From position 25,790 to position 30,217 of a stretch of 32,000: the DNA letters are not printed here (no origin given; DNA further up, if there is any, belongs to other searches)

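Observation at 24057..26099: Signal-peptide BtuF-CbiZ fusion: an amidohydrolase tethered to a corrinoid-binding domain, predicted extracytoplasmic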

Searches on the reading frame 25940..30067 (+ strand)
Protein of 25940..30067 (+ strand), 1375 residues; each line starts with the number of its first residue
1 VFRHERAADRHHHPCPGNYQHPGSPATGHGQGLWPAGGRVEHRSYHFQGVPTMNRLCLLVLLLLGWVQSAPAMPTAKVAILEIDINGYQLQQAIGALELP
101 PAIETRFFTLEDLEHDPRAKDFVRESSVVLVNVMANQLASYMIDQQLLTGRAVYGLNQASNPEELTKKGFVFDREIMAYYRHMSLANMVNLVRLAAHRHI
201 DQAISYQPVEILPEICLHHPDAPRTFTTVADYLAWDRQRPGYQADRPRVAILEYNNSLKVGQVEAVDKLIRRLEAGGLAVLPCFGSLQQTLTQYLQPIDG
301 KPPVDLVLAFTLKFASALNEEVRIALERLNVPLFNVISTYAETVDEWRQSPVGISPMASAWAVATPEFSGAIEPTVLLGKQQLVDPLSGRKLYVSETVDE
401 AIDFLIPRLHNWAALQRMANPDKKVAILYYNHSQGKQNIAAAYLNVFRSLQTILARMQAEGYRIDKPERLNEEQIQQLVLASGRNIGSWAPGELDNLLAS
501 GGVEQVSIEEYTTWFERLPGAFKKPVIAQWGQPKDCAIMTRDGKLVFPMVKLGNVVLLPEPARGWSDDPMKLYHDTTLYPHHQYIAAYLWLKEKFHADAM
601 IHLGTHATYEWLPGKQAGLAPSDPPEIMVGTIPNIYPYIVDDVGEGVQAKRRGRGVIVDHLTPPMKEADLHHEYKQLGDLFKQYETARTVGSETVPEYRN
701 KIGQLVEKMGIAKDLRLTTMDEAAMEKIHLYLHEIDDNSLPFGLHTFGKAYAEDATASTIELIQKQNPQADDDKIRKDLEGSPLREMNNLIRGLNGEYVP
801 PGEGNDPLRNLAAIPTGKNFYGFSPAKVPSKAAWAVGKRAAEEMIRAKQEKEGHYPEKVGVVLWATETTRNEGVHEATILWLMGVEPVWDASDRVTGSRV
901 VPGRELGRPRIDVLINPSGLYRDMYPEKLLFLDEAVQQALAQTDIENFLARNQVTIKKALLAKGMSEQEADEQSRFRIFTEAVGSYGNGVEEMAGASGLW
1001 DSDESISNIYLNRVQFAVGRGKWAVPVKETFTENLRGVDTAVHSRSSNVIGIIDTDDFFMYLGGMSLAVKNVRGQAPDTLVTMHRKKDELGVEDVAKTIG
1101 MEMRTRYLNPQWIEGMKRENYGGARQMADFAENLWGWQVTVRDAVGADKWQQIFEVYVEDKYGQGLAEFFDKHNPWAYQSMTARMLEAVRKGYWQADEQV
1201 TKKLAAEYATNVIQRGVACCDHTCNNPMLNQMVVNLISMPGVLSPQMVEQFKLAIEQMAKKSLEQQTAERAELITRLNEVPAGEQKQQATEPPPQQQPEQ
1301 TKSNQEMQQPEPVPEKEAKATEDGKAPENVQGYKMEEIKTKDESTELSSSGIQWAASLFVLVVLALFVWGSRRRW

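Call 3: search_protein_families(library=pfam, proteins=[window:25940-30067:+], max_evalue=0.01)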
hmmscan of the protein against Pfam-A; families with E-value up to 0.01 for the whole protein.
window:25940-30067:+ (1375 aa): 1 family
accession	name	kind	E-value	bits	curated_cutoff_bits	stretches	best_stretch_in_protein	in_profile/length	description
PF02514.21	CobN-Mg_chel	-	0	1052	24.5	2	178-776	2-609/1090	CobN/Magnesium Chelatase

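Call 4: search_protein_families(library=ncbifam, proteins=[window:25940-30067:+], max_evalue=0.01)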
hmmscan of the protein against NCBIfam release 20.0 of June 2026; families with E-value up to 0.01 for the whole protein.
window:25940-30067:+ (1375 aa): 9 families
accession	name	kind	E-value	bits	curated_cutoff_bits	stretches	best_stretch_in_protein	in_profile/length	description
NF004645.0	PRK05989.2-3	equivalog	1.7e-283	943.7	1619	2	786-1374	994-1595/1597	cobaltochelatase subunit CobN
NF004644.0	PRK05989.2-2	equivalog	6.9e-259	862.3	1248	2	785-1209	761-1186/1289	cobaltochelatase subunit CobN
TIGR02025.1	BchH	equivalog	1.3e-202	675.7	829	2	177-766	167-745/1271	magnesium chelatase subunit H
TIGR02257.1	cobalto_cobN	equivalog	4e-189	631.1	822.05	2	175-761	138-706/1226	cobaltochelatase subunit CobN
NF009140.0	PRK12493.1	equivalog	2.9e-187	625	1300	2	179-770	185-774/1313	magnesium chelatase subunit H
NF004646.0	PRK05989.2-4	equivalog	5.6e-166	554.1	1468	2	178-760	105-707/1277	cobaltochelatase subunit CobN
NF008973.0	PRK12321.1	equivalog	2.8e-160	535.4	1235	1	175-1199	137-1092/1105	cobaltochelatase subunit CobN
NF009942.0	PRK13405.1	equivalog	7.5e-154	514.1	1166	2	785-1205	819-1228/1245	magnesium chelatase subunit H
NF004643.0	PRK05989.2-1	equivalog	4.9e-122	408.8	1926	1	322-1208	243-1150/1184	cobaltochelatase subunit CobN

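Call 49: search_solved_structures(query=window:26096-30064:+, max_evalue=0.00001, show_alignments=0)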
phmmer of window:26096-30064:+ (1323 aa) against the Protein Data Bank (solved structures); distinct sequences matched with E-value up to 0.00001: 10.
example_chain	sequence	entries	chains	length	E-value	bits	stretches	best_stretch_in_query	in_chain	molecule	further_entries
9d26_A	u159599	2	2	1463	2.7e-163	548.3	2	723-1183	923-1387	HmuS heme dechelatase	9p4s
9uk9_A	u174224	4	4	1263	2.7e-127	429.1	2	728-1144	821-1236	Cobaltochelatase subunit CobN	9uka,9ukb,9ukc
7c6o_A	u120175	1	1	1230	2e-126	426.2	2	733-1144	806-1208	Cobalamin biosynthesis protein CobN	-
4zhj_A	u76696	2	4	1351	6e-124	418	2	147-710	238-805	Mg-chelatase subunit ChlH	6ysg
6yt0_B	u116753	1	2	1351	1.5e-123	416.7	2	147-710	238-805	Mg-chelatase subunit ChlH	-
6ytj_AAA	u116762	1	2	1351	2e-123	416.2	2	147-710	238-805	Mg-chelatase subunit ChlH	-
6ytn_AAA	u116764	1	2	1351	8e-123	414.2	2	147-710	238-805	Mg-chelatase subunit ChlH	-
9fpc_A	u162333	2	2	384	2.8e-56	193.8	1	775-1144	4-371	Cobn protein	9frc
6ys9_A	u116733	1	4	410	1.4e-49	171.6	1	761-1150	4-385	Magnesium-protoporphyrin methyltransferase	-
5ewu_A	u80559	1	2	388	2.5e-43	150.9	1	776-1156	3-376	Magnesium-chelatase subunit ChlH, chloroplastic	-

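Call 70: search_solved_structures(query=window:26096-30064:+, max_evalue=1e-130, show_alignments=1)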
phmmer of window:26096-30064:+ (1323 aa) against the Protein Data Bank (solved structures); distinct sequences matched with E-value up to 1e-130: 1.
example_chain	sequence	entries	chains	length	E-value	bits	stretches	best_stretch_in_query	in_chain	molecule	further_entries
9d26_A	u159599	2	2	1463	2.7e-163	548.3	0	723-1183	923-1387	HmuS heme dechelatase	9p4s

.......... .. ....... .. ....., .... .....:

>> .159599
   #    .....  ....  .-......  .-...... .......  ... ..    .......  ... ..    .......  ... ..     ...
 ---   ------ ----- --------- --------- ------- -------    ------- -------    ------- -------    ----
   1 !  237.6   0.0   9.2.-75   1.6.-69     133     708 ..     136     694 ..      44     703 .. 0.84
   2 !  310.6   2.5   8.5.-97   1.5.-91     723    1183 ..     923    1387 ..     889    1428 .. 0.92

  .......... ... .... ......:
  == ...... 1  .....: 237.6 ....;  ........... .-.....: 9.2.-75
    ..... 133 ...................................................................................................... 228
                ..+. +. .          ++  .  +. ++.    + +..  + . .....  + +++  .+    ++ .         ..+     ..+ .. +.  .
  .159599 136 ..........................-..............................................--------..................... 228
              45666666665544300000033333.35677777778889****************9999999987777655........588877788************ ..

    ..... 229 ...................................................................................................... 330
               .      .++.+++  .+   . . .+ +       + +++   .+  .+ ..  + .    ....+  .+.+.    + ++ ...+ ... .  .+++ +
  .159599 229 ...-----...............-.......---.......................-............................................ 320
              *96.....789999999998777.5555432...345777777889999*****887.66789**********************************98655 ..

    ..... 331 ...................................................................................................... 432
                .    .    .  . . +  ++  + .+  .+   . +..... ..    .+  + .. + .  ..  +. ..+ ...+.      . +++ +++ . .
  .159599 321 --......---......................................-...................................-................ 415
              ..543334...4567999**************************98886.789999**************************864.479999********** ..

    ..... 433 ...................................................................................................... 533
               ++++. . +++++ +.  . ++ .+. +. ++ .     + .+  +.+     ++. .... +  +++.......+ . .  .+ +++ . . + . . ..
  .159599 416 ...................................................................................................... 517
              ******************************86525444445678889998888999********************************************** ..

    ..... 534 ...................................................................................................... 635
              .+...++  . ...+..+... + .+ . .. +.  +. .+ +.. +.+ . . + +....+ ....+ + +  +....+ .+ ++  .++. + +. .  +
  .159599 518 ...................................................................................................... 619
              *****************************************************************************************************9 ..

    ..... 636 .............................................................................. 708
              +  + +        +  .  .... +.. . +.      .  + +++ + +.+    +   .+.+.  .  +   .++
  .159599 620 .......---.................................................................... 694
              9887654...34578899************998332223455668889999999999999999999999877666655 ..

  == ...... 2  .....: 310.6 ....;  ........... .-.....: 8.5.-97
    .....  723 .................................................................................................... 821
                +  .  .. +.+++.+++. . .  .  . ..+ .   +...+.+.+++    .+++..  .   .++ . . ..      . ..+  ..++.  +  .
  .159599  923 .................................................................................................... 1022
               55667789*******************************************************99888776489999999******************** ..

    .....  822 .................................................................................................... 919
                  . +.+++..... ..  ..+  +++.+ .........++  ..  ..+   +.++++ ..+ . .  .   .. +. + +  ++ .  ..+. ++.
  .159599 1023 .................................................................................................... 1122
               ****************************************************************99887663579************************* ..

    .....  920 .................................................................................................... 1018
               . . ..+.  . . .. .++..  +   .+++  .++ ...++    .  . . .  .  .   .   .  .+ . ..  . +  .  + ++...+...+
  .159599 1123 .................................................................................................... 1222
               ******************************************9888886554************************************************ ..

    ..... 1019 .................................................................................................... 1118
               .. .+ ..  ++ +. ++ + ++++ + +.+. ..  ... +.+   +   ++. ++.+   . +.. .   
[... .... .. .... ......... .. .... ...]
